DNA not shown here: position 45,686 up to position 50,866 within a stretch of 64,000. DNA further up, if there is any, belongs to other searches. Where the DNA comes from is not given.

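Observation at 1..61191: A tail module of more than 61 kb on one strand: an oversized contractile machine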

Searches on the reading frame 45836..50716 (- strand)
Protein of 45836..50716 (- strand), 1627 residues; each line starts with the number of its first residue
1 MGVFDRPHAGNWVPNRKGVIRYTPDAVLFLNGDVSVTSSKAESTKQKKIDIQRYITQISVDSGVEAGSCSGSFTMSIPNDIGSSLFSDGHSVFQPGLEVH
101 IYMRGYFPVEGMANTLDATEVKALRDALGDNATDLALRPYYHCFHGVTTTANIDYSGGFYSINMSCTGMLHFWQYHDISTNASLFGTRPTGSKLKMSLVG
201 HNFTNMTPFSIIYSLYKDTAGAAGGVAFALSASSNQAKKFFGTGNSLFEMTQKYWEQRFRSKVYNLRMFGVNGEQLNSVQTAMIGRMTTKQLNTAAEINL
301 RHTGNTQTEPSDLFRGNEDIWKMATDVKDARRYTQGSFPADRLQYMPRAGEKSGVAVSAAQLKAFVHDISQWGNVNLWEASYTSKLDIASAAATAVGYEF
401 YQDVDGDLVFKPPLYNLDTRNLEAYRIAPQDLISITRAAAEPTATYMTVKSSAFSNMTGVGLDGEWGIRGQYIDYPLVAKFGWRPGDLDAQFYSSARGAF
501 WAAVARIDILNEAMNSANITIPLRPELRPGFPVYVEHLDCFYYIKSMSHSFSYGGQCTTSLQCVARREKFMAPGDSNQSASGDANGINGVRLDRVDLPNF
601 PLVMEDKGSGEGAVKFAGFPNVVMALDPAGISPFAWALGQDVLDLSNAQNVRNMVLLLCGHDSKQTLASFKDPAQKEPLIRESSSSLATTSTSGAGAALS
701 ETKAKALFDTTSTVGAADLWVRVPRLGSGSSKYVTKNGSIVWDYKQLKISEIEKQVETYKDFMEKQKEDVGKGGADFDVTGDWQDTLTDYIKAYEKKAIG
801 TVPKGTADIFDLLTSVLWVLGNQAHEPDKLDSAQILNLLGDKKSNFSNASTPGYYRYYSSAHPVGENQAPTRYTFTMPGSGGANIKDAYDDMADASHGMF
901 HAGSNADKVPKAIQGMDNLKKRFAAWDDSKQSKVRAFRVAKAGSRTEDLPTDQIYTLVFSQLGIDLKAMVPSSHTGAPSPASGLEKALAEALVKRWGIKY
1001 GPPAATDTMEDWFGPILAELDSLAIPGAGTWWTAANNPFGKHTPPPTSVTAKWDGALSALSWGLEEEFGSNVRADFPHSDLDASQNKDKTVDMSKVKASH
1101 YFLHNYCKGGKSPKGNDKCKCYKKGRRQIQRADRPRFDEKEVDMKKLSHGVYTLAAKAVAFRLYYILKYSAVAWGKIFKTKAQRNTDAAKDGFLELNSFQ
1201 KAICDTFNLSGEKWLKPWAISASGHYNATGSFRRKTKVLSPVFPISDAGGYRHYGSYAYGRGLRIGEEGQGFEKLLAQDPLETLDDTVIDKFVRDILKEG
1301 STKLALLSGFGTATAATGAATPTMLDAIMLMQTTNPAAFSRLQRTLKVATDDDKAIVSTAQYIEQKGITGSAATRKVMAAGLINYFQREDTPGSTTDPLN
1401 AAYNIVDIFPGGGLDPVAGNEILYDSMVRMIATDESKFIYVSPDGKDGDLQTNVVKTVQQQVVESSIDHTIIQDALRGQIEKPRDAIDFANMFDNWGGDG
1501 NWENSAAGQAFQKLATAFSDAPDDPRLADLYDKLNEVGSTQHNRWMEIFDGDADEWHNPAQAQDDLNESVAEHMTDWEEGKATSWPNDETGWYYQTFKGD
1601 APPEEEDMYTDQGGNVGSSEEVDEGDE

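Call 3: search_protein_families(library=pfam, proteins=[window:45836-50716:-], max_evalue=0.01)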
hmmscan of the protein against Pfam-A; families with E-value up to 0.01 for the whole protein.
window:45836-50716:- (1627 aa): 0 families

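Call 6: search_protein_families(library=phrogs, proteins=[window:45836-50716:-], max_evalue=0.01)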
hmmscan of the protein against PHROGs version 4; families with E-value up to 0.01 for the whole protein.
window:45836-50716:- (1627 aa): 1 family
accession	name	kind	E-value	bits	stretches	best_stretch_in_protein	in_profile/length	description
phrog_52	-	tail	0.00078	19.4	1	494-578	437-526/677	tail protein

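Call 23: search_solved_structures(query=window:45836-50716:-, max_evalue=1)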
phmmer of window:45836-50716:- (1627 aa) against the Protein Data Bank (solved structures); distinct sequences matched with E-value up to 1: 1.
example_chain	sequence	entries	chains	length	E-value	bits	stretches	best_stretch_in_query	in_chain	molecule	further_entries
4bsz_B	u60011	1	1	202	0.66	10.3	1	356-412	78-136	ANKYRIN REPEAT-CONTAINING PROTEIN YAR1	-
